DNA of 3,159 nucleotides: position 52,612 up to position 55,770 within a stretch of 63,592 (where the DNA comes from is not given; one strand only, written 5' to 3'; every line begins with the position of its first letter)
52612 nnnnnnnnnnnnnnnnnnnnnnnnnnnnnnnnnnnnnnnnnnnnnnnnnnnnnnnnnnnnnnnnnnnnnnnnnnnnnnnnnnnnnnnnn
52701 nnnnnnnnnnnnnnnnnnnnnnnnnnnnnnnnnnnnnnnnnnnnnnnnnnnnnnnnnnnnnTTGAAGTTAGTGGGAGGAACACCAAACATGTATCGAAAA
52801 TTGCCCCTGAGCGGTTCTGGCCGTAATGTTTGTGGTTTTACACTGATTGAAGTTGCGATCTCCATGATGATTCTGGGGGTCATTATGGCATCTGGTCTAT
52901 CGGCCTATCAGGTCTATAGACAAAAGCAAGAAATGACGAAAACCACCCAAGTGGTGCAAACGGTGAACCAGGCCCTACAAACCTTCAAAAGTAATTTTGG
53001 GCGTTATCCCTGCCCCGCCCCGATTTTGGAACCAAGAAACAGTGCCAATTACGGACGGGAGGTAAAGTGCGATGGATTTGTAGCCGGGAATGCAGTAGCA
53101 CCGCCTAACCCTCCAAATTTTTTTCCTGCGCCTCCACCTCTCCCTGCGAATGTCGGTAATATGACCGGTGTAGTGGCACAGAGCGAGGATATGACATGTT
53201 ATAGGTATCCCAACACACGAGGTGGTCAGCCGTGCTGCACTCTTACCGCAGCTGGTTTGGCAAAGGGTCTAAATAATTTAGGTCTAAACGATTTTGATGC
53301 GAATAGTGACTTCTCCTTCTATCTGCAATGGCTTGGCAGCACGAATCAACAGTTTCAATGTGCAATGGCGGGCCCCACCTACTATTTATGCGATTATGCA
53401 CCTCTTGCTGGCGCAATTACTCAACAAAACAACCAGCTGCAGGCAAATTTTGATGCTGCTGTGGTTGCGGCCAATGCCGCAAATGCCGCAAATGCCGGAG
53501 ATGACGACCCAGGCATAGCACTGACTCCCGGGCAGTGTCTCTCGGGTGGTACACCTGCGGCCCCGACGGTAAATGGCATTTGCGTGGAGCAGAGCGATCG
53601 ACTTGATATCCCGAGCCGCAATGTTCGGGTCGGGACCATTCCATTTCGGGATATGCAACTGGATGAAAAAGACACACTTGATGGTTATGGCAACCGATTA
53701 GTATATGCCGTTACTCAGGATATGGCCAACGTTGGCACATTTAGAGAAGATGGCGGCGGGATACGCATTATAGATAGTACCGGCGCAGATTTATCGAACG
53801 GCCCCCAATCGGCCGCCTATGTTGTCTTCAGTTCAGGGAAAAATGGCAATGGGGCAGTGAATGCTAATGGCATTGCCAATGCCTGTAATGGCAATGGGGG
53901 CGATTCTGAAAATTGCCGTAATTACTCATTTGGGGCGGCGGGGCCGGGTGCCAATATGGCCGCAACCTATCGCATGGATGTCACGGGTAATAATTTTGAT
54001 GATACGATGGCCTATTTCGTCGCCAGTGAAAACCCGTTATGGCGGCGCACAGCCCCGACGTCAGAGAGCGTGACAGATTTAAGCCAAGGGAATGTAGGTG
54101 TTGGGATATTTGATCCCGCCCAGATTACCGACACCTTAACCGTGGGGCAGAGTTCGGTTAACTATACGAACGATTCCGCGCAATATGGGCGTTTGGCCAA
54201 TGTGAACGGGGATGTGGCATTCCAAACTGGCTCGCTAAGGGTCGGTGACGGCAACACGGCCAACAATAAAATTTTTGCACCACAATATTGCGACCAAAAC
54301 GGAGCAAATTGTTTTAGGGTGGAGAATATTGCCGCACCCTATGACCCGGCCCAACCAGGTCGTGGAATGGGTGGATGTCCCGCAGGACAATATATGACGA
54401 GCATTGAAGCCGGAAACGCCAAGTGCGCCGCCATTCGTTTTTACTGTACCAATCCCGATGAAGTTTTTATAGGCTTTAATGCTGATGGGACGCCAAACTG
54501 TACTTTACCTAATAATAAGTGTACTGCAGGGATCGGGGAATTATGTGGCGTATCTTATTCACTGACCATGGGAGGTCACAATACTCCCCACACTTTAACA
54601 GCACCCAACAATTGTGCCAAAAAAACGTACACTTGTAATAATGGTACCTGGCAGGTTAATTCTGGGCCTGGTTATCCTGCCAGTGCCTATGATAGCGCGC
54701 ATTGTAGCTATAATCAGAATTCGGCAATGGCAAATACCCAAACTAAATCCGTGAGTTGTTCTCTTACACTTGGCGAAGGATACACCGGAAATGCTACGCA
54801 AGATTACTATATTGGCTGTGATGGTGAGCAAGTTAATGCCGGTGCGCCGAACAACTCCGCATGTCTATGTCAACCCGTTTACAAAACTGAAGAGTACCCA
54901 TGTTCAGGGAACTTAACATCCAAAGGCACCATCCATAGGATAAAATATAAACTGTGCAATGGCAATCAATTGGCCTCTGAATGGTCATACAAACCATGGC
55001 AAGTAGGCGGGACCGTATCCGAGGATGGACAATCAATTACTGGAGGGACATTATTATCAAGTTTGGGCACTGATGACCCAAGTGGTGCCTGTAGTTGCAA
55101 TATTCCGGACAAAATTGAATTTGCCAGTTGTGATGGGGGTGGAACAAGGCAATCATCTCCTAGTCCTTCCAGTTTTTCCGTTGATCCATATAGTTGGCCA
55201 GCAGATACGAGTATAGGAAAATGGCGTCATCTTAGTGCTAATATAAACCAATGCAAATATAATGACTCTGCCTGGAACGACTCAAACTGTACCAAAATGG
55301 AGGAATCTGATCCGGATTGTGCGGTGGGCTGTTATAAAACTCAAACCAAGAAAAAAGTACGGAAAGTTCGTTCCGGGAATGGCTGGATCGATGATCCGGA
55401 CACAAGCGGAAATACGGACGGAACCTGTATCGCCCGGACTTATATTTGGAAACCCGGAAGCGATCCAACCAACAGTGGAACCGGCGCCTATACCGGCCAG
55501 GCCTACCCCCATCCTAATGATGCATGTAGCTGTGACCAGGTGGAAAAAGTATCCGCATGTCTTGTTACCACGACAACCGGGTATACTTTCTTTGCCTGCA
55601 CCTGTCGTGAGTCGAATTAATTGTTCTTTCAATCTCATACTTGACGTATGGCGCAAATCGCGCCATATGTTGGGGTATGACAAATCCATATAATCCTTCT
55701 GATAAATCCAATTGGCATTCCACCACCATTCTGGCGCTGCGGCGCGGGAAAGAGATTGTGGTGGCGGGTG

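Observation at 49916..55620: Three tandem paralogous giant prepilin-like proteins with tail-fibre-like Cys-loop modules and no assembly machinery nearby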

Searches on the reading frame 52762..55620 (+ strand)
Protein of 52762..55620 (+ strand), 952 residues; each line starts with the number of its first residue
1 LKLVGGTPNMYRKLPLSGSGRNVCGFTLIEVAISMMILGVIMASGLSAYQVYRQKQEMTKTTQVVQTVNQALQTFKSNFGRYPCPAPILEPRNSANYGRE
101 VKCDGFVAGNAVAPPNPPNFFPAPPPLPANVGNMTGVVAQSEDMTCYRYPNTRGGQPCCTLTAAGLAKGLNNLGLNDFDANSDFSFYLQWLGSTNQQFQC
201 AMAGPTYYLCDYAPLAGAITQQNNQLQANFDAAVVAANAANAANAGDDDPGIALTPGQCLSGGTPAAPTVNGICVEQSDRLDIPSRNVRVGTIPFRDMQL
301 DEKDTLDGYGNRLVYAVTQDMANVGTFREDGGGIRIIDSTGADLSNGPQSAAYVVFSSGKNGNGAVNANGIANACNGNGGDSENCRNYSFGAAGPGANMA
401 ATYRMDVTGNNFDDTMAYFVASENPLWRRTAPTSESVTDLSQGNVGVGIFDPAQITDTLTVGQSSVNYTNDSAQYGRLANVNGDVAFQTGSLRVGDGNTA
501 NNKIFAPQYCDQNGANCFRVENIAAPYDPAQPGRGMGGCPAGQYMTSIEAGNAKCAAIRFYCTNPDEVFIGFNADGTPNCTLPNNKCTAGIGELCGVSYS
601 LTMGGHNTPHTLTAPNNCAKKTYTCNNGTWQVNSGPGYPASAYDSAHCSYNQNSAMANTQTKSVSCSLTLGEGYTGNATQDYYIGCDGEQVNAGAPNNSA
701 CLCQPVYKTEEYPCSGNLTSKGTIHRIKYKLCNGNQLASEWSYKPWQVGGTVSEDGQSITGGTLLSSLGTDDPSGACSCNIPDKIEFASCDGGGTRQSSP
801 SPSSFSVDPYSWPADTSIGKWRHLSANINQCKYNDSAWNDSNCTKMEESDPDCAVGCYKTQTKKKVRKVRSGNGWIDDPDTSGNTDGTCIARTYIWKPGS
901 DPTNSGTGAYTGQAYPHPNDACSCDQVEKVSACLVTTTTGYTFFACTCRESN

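Call 3: search_protein_families(library=pfam, proteins=[window:52762-55620:+], max_evalue=1)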
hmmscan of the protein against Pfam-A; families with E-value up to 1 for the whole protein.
window:52762-55620:+ (952 aa): 2 families
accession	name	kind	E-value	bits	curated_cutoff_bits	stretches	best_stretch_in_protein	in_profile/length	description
PF07963.17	N_methyl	-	6.4e-06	26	21.2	1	21-44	2-25/27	Prokaryotic N-terminal methylation motif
PF13015.12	PRKCSH_1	-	0.067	13.3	23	1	309-361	53-104/154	Glucosidase II beta subunit-like protein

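Call 4: search_protein_families(library=ncbifam, proteins=[window:52762-55620:+], max_evalue=1)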
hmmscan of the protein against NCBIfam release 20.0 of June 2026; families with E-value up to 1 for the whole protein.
window:52762-55620:+ (952 aa): 11 families
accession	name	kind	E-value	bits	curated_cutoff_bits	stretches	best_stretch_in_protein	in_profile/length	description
TIGR01710.1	typeII_sec_gspG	equivalog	1.6e-06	28.2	88.85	1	25-84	2-61/134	type II secretion system major pseudopilin GspG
NF041013.1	T4P_ComGE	equivalog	1.9e-06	27.9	49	1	22-76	2-57/83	competence type IV pilus minor pilin ComGE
NF007862.0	PRK10574.1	equivalog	1e-05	25.7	138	1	24-71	5-52/145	prepilin peptidase-dependent pilin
NF007800.0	PRK10506.1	equivalog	1.8e-05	24.6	158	1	24-67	9-52/163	prepilin peptidase-dependent protein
TIGR02532.1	IV_pilin_GFxxxE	domain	0.0003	20.5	16.3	1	25-44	3-22/24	prepilin-type N-terminal cleavage/methylation domain-containing protein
TIGR01707.1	gspI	equivalog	0.044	14.3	44.35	1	25-60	1-36/101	type II secretion system minor pseudopilin GspI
TIGR01708.2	typeII_sec_gspH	equivalog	0.048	13.7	80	1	25-65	3-43/169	type II secretion system minor pseudopilin GspH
TIGR02599.1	TIGR02599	subfamily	0.075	12.3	256.5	1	25-71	1-45/361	Verru_Chthon cassette protein C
NF007848.0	PRK10557.1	equivalog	0.12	11.7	120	1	23-76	10-64/192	prepilin peptidase-dependent protein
NF007660.0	PRK10332.1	equivalog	0.15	12.6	86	1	21-73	6-56/107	prepilin-type N-terminal cleavage/methylation domain-containing protein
NF041002.1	pilin_ComGF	equivalog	0.22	11.7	80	1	25-61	3-39/139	competence type IV pilus minor pilin ComGF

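Call 21: search_solved_structures(query=window:52762-55620:+, max_evalue=1, show_alignments=0)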
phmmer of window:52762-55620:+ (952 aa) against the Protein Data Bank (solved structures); distinct sequences matched with E-value up to 1: 10.
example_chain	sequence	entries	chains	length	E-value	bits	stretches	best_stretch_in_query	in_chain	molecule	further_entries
9egp_A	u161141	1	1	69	0.004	18.7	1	21-83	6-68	Geopilin domain 1 protein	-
7tgg_A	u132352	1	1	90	0.016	16.7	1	20-83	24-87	Geopilin domain 1 protein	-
1ay2_A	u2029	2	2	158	0.026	16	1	26-91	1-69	TYPE 4 PILIN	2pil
8uhf_A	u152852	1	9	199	0.034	15.6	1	27-88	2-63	Toxin co-regulated pilin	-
8p3b_A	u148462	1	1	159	0.043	15.3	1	26-87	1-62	Fimbrial protein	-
2hi2_A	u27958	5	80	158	0.051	15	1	26-83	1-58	Fimbrial protein | PilA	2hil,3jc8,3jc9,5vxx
5kua_A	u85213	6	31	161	0.059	14.8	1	26-85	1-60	pilin | Neisseria meningitidis PilE variant SB-GATDH | Neisseria meningitidis PilE, SB-DATDH variant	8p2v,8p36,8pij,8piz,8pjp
7pkq_L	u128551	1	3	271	0.25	12.8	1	216-274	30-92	mS105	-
6s5z_A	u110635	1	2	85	0.48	11.8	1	867-930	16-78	Surface protein R28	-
2m7g_A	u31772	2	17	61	0.7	11.3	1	26-83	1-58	Geopilin domain 1 protein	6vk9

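Call 25: find_homologous_proteins(query=window:52762-55620:+, max_evalue=0.001)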
Query window:52762-55620:+ (952 aa): 42 proteins with E <= 0.001 among 8000 candidates.
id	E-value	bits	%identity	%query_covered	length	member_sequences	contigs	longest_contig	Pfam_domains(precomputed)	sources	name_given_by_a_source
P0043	0.0e+0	2209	100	99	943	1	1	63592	PF07963.18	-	-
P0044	0.0e+0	1818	86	99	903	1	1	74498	PF07963.18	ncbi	-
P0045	0.0e+0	1777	96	74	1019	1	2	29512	PF07963.18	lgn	-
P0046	0.0e+0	1534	71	99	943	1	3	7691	PF07963.18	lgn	-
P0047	0.0e+0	1328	64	99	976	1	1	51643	PF07963.18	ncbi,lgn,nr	ncbi:MAG: type II secretion system protein [Alphaproteobacteria bacterium]|nr:type II secretion syst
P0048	1.6e-263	896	50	77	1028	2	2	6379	PF07963.18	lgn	-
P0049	1.1e-155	539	40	74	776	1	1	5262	PF07963.18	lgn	-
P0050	4.8e-152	527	36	97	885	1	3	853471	PF07963.18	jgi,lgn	jgi:prepilin-type N-terminal cleavage/methylation domain-containing protein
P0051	5.2e-134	467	39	73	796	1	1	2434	PF07963.18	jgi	jgi:prepilin-type N-terminal cleavage/methylation domain-containing protein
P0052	1.1e-133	466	38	73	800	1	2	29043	PF07963.18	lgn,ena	-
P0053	1.1e-132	463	38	74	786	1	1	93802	-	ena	-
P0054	1.9e-128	448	37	73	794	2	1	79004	-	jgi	-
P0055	2.4e-121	425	36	74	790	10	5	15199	-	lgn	-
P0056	6.4e-105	371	35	75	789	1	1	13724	PF07963.18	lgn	-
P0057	7.0e-62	228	31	60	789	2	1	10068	-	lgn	-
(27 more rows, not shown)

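Call 55: search_protein_families(library=phrogs, proteins=[window:52762-55620:+], max_evalue=0.1)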
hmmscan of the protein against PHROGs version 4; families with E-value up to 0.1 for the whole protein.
window:52762-55620:+ (952 aa): 3 families
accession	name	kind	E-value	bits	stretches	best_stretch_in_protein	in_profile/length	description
phrog_27437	-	unknown function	0.015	16.5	1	24-62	8-46/140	-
phrog_3433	-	moron, auxiliary metabolic gene and host takeover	0.023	15.8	1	10-50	7-46/127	pilin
phrog_13280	-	unknown function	0.029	15.3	0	25-64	5-44/67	-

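Call 70: predict_structure(alignment_id=A4)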
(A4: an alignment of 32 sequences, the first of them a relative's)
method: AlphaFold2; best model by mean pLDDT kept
length: 943 residues; sequences in the alignment: 32
mean_pLDDT: 72.3   pTM: 0.38
mean pLDDT of the five models: 72.3, 72.2, 68.8, 68.6, 66.5
residues with pLDDT >= 90: 93; 70-90: 519; 50-70: 203; < 50: 128
segments of 3 or more residues with pLDDT < 50: 1-16, 97-110, 231-242, 254-259, 382-386, 424-428, 433-443, 445-497
pLDDT, mean of each block of 10 residues (from residue 1): 34 49 73 73 83 91 88 90 85 58 42 62 53 71 67 69 53 54 55 73 79 77 64 43 67 49 83 82 93 93 93 82 86 79 90 85 76 74 55 76 75 63 51 44 43 32 37 34 37 43 58 59 61 67 68 69 68 82 87 88 80 90 79 75 79 85 85 79 80 88 79 87 84 90 87 86 81 82 77 61 82 80 76 84 76 85 78 77 86 79 83 86 83 89 74
secondary structure, 60 per line:
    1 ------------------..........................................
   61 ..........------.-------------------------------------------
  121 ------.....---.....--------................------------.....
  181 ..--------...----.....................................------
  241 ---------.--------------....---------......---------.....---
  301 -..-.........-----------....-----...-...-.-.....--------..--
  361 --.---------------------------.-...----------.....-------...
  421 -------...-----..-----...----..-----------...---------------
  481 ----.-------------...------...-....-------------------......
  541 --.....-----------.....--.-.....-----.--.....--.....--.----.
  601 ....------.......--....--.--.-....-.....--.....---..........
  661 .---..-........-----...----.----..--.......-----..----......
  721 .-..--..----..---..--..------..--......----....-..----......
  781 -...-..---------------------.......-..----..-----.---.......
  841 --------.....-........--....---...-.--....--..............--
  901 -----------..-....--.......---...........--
elements in order (helices of 4 or more, strands of 3 or more residues): H19-70 E127-131 E135-139 E148-153 H154-163 H176-182 E191-193 E198-202 H203-234 E265-268 E278-283 H293-296 E305-309 H310-313 E325-328 E334-336 E344-348 E393-395 E406-410 E418-420 E428-430 E499-501 E508-510 H512-515 E535-540 E543-547 E559-563 E568-572 E581-585 E588-592 E600-604 E611-617 E620-623 H631-634 H636-640 H643-647 E651-656 H657-661 E668-675 E681-683 E697-703 E715-721 H756-759 H764-767 E775-780 E809-815 E834-840 E849-853 E855-862 E865-868 E879-882 E885-898 E921-927 E931-941

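Call 72: fold_search(model_id=the predicted structure, library=pdb)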
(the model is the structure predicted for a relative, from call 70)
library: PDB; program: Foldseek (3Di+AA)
matches with E <= 10: 324; with E <= 0.001: 0
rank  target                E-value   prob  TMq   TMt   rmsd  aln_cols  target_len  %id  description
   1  6f37_B                1.8e-01  0.08  0.03  0.16  15.4       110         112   10  Fusion protein of RSL and trimeric coiled coil (released 2018-12-12)
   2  8gav_A                2.6e-01  0.02  0.05  0.07  34.6       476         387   12  Structure of human NDS.3 Fab in complex with influenza virus neuraminidase from A/Darwin/09/2021 (H3N2) (released 2024-02-28)
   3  7tdz_i                2.7e-01  0.04  0.03  0.03  31.6       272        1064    7  Cryo-EM model of protomer of the cytoplasmic ring of the nuclear pore complex from Xenopus laevis (released 2022-06-22)
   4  2aep_A                2.7e-01  0.03  0.06  0.10  34.5       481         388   11  An epidemiologically significant epitope of a 1998 influenza virus neuraminidase forms a highly hydrated interface in  (released 2005-12-20)
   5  6n6b_A                2.9e-01  0.02  0.04  0.08  35.6       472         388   11  The complex crystal structure of neuraminidase from A/Minnesota/11/2010 with B10 antibody. (released 2019-07-03)
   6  7ypo_A                3.0e-01  0.03  0.04  0.09  26.9       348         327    6  Cryo-EM structure of baculovirus LEF-3 in complex with ssDNA (released 2023-01-25)
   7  9j6j                  3.4e-01  0.01  0.05  0.04  39.6       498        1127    8  HBx fused DDB1 4M mutant (released 2025-06-04)
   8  1mz6                  3.6e-01  0.02  0.05  0.06  24.2       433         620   10  Trypanosoma rangeli sialidase in complex with the inhibitor DANA (released 2002-10-16)
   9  6vfq_A                4.0e-01  0.01  0.03  0.05  31.2       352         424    9  Crystal structure of monomeric human protocadherin 10 EC1-EC4 (released 2020-03-11)
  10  7pfp_A                4.4e-01  0.02  0.06  0.08  56.2       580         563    8  Full-length cryo-EM structure of the native human uromodulin (UMOD)/Tamm-Horsfall protein (THP) filament (released 2022-03-16)
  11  8g3r_E                5.5e-01  0.02  0.04  0.08  37.8       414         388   11  N2 neuraminidase of A/Tanzania/205/2010 H3N2 with S245N S247T mutations in complex with one FNI17 Fab molecule (released 2023-05-31)
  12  4hvt                  6.1e-01  0.05  0.04  0.05  17.2       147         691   13  Structure of a Post-proline cleaving enzyme from Rickettsia typhi (released 2012-11-28)
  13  6n4d_A                6.1e-01  0.01  0.05  0.09  34.4       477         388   10  The crystal structure of neuramindase from A/canine/IL/11613/2015 (H3N2) influenza virus. (released 2019-01-30)
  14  7z7p_B                7.6e-01  0.04  0.04  0.13  23.8       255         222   11  Structure of the fluorescent protein NeonCyan0.95 at pH 5.6 (released 2022-05-04)
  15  6vg4_A                7.6e-01  0.02  0.06  0.08  40.3       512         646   10  Human protocadherin 10 ectodomain (released 2020-03-11)
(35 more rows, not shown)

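Call 74: fold_search(model_id=the predicted structure, library=viral)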
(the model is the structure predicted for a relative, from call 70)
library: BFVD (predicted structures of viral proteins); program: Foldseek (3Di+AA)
matches with E <= 10: 443; with E <= 0.001: 0
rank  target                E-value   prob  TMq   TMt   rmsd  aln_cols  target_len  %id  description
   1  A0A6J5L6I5            1.1e-02  0.05  0.06  0.05  77.5       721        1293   10  Uncharacterized protein [uncultured Caudovirales phage]
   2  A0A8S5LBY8            8.5e-02  0.02  0.04  0.06  28.9       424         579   14  Uncharacterized protein [Siphoviridae sp. ctt5z12]
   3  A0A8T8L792            1.1e-01  0.04  0.05  0.09  23.2       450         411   11  (no name in the UniProt tables at hand)
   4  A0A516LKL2            1.1e-01  0.02  0.05  0.07  31.5       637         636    9  (no name in the UniProt tables at hand)
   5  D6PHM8                1.3e-01  0.02  0.05  0.07  38.5       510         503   14  (no name in the UniProt tables at hand)
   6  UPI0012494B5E         1.3e-01  0.01  0.04  0.06  33.3       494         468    9  (no name look-up for this kind of identifier)
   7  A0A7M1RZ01            1.5e-01  0.05  0.05  0.06  21.7       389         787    7  Tail protein [uncultured phage cr11_1]
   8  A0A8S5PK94            1.5e-01  0.04  0.05  0.06  33.0       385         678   10  Uncharacterized protein [Podoviridae sp. ctnCN2]
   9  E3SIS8                1.7e-01  0.02  0.06  0.06  81.2       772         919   11  Phage tail fiber-like protein [Synechococcus phage S-SM2]
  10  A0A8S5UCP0            2.5e-01  0.07  0.04  0.07  24.3       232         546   10  Uncharacterized protein [Siphoviridae sp. ctgN495]
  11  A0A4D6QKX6            3.5e-01  0.06  0.04  0.16  24.8       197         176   15  Putative proliferating cell nuclear antigen (Fragment) [Erythrocytic necrosis virus]
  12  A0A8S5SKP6            3.5e-01  0.01  0.05  0.08  33.9       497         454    9  Uncharacterized protein [Siphoviridae sp. ctrCN24]
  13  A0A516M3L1            3.7e-01  0.02  0.06  0.05  33.6       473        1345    8  (no name in the UniProt tables at hand)
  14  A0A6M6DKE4            4.1e-01  0.02  0.04  0.09  23.1       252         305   13  (no name in the UniProt tables at hand)
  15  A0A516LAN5            4.3e-01  0.01  0.04  0.05  31.7       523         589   10  (no name in the UniProt tables at hand)
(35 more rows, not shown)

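Call 83: search_protein_families(library=pfam, alignment_id=A4, max_evalue=0.01)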
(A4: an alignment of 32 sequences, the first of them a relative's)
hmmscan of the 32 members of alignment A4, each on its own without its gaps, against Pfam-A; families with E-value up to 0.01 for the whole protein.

A. member 1, P0043 (943 aa): 1 family
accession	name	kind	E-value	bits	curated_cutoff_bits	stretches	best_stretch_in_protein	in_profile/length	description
PF07963.17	N_methyl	-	6.4e-06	26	21.2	1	12-35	2-25/27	Prokaryotic N-terminal methylation motif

B. families by the number of members that match (of 32 scanned): 1 family
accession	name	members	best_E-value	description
PF07963.17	N_methyl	29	4.1e-08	Prokaryotic N-terminal methylation motif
